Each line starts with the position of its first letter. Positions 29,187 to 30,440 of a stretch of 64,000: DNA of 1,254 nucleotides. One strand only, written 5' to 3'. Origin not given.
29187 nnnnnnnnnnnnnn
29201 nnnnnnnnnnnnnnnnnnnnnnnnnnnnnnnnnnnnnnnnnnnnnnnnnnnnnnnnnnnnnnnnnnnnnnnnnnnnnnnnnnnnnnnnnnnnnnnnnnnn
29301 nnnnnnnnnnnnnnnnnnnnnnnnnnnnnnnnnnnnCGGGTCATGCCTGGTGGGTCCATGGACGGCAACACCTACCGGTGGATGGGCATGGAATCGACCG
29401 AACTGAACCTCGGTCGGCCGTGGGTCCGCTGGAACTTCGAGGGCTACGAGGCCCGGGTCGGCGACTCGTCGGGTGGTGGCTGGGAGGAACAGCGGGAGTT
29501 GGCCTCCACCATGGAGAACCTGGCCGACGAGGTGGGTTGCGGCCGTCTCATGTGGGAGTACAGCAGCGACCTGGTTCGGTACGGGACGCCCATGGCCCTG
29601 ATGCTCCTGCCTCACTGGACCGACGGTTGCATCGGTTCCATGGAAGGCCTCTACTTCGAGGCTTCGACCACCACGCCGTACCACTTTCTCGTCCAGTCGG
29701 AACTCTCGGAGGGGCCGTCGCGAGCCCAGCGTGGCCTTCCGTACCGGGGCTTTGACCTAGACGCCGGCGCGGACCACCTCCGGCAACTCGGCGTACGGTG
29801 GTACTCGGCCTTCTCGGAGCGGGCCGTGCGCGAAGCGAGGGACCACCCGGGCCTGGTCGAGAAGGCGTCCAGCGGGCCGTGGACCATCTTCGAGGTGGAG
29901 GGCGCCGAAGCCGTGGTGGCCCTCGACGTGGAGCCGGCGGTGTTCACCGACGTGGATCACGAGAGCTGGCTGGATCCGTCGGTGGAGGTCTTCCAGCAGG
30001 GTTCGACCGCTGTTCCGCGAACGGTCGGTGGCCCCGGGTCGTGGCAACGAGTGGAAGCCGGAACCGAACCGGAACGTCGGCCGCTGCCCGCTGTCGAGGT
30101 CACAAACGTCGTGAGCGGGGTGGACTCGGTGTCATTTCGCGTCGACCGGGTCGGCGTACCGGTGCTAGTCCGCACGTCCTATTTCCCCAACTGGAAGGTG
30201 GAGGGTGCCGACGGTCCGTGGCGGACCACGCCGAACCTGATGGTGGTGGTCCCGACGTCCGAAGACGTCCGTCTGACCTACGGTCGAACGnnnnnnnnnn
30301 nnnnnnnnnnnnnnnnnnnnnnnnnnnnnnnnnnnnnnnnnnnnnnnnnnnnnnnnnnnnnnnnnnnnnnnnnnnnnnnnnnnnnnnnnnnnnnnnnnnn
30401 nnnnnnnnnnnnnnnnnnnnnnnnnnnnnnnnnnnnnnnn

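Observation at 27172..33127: Translationally coupled CPBP protease / GT-C-like membrane protein / lipid-sugar synthase operon: a candidate extracytoplasmic glycosylation module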

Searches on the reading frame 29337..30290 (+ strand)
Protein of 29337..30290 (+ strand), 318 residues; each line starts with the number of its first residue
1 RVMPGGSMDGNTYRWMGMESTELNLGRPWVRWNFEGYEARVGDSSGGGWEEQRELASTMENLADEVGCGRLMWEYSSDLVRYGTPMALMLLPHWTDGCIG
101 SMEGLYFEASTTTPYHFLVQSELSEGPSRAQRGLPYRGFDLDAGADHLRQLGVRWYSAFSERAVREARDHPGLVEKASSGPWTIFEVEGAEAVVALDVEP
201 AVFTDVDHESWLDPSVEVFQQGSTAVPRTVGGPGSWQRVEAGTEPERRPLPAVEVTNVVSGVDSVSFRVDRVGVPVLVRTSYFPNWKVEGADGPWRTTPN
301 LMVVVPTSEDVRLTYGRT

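Call 54: predict_structure(alignment_id=A2)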
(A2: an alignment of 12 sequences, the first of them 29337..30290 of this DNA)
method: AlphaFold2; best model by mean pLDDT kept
length: 318 residues; sequences in the alignment: 12
mean_pLDDT: 70.0   pTM: 0.74
mean pLDDT of the five models: 70.0, 62.3, 61.6, 57.2, 56.6
residues with pLDDT >= 90: 74; 70-90: 101; 50-70: 71; < 50: 72
segments of 3 or more residues with pLDDT < 50: 1-4, 22-33, 83-137
pLDDT, mean of each block of 10 residues (from residue 1): 58 59 45 54 62 75 78 61 43 38 33 42 39 50 79 79 89 90 86 91 73 60 78 91 88 93 88 91 76 83 94 76
secondary structure, 60 per line:
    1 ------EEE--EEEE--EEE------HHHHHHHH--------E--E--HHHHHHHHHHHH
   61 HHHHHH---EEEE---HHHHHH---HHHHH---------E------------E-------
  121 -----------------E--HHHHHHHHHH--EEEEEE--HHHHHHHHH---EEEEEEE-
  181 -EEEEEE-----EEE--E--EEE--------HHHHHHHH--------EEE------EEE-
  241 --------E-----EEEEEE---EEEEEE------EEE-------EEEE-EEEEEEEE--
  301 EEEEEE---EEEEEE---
elements in order: E7-9 E12-15 E18-20 H27-34 H49-66 E70-73 H77-82 H86-90 H141-150 E153-158 H161-169 E173-179 E182-187 E193-195 E201-203 H212-219 E228-230 E237-239 E255-260 E264-269 E276-278 E286-289 E291-298 E301-306 E310-315

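Call 57: fold_search(model_id=the predicted structure, library=pdb)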
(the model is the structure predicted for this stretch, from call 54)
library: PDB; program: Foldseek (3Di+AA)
matches with E <= 10: 322; with E <= 0.001: 0
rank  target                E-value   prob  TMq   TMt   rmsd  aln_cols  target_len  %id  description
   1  6wbx                  3.1e-02  0.35  0.26  0.09  21.3       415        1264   13  Single-Particle Cryo-EM Structure of Arabinofuranosyltransferase AftD from Mycobacteria, Mutant R1389S Class 1 (released 2020-05-13)
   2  6wby                  3.3e-02  0.30  0.25  0.09  21.8       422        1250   12  Single-Particle Cryo-EM Structure of Arabinofuranosyltransferase AftD from Mycobacteria, Mutant R1389S Class 2 (released 2020-05-13)
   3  8k42_O                1.1e-01  0.38  0.13  0.14   7.2        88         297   12  Structure of full Banna virus (released 2024-03-27)
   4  5gsm_A                1.3e-01  0.80  0.13  0.06   3.6        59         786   19  Glycoside hydrolase B with product (released 2017-02-01)
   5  2cxh                  1.4e-01  0.05  0.08  0.13  15.8       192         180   11  Crystal structure of probable ribosomal biogenesis protein from Aeropyrum pernix K1 (released 2005-12-29)
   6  8k42_H                1.6e-01  0.21  0.12  0.13   8.0        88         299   11  Structure of full Banna virus (released 2024-03-27)
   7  6w98_A                1.7e-01  0.18  0.26  0.09  21.8       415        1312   12  Single-Particle Cryo-EM Structure of Arabinofuranosyltransferase AftD from Mycobacteria (released 2020-05-13)
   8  6jow_A                2.8e-01  0.25  0.11  0.05   9.0        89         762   12  Exo-beta-D-glucosaminidase from Pyrococcus furiosus (released 2020-03-25)
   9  5j7z_B                4.5e-01  0.11  0.15  0.12  10.8       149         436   14  Crystal structure of endoglycoceramidase I from Rhodococ-cus equi in complex with GM1 (released 2016-04-27)
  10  5ccu_A                4.8e-01  0.10  0.15  0.11  11.6       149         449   15  Crystal structure of endoglycoceramidase I from Rhodococ-cus equi (released 2015-09-02)
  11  2oh1_B                5.1e-01  0.20  0.13  0.22   4.7        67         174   13  Crystal structure of acetyltransferase GNAT family (YP_013287.1) from Listeria monocytogenes 4b F2365 at 1.46 A resolu (released 2007-02-13)
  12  5j14_A                5.1e-01  0.11  0.15  0.11  11.7       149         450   15  Crystal structure of endoglycoceramidase I from Rhodococ-cus equi in complex with GM3 (released 2016-04-27)
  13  5gsl_A                6.5e-01  0.28  0.13  0.06   4.8        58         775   12  Glycoside hydrolase A (released 2017-02-01)
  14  2oh1_A                6.5e-01  0.15  0.13  0.21   5.0        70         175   13  Crystal structure of acetyltransferase GNAT family (YP_013287.1) from Listeria monocytogenes 4b F2365 at 1.46 A resolu (released 2007-02-13)
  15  5ccu_B                6.5e-01  0.14  0.15  0.12   9.3       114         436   15  Crystal structure of endoglycoceramidase I from Rhodococ-cus equi (released 2015-09-02)
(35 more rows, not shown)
